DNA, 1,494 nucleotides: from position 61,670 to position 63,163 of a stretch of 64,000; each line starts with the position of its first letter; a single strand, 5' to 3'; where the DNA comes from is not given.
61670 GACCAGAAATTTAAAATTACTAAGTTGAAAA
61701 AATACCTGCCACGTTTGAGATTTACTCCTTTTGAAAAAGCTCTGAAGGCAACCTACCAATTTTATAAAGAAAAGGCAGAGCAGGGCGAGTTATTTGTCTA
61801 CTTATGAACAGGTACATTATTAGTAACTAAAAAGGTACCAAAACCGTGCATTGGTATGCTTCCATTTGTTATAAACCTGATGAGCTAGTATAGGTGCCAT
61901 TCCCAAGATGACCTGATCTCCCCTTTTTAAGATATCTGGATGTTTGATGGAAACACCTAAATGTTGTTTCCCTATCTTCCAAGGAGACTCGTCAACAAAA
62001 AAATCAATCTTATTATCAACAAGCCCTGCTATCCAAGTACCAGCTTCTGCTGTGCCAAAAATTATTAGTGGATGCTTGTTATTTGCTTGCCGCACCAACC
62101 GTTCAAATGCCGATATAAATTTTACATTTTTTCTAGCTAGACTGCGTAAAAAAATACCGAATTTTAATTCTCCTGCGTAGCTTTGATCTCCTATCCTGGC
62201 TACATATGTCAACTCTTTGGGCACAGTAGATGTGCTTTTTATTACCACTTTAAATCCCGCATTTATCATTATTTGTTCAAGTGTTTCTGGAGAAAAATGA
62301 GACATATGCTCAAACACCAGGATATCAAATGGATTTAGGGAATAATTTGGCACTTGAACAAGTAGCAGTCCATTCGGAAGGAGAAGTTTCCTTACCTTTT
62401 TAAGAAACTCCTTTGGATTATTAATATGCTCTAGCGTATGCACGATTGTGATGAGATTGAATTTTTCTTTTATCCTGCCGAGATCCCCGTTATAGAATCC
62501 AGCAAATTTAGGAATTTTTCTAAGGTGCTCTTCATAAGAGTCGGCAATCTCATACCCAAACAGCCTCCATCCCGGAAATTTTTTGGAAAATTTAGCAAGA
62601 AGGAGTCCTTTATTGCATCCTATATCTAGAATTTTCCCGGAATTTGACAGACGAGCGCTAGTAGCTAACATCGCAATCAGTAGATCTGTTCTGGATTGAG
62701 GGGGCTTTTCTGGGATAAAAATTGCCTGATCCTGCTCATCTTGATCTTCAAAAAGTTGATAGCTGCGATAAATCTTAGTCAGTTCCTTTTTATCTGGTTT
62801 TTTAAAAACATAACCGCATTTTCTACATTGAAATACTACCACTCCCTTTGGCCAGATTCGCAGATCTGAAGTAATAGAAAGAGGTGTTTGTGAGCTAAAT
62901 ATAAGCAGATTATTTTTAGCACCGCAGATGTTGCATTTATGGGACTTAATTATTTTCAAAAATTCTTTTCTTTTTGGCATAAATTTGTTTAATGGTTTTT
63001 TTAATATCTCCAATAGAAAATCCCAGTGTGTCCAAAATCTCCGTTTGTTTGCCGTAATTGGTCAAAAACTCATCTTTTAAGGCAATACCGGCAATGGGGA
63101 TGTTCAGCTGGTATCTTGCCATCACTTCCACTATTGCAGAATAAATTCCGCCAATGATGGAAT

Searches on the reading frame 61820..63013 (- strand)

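Call 75: search_protein_families(library=pfam, proteins=[window:61820-63013:-], max_evalue=0.0001)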
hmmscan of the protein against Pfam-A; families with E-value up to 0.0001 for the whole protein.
window:61820-63013:- (397 aa): 5 families
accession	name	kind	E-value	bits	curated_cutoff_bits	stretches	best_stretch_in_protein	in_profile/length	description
PF13489.12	Methyltransf_23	-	6.3e-23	81.7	27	1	118-257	16-162/164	Methyltransferase domain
PF08242.18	Methyltransf_12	-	5.9e-12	46.6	30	1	129-217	1-98/98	Methyltransferase domain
PF08241.18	Methyltransf_11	-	1.3e-08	35.7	21.2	1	129-218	1-94/95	Methyltransferase domain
PF13649.12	Methyltransf_25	-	3.2e-08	34.6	27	1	128-215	1-97/97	Methyltransferase domain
PF13847.12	Methyltransf_31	-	6.4e-06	26.3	27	1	125-223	4-113/145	Methyltransferase domain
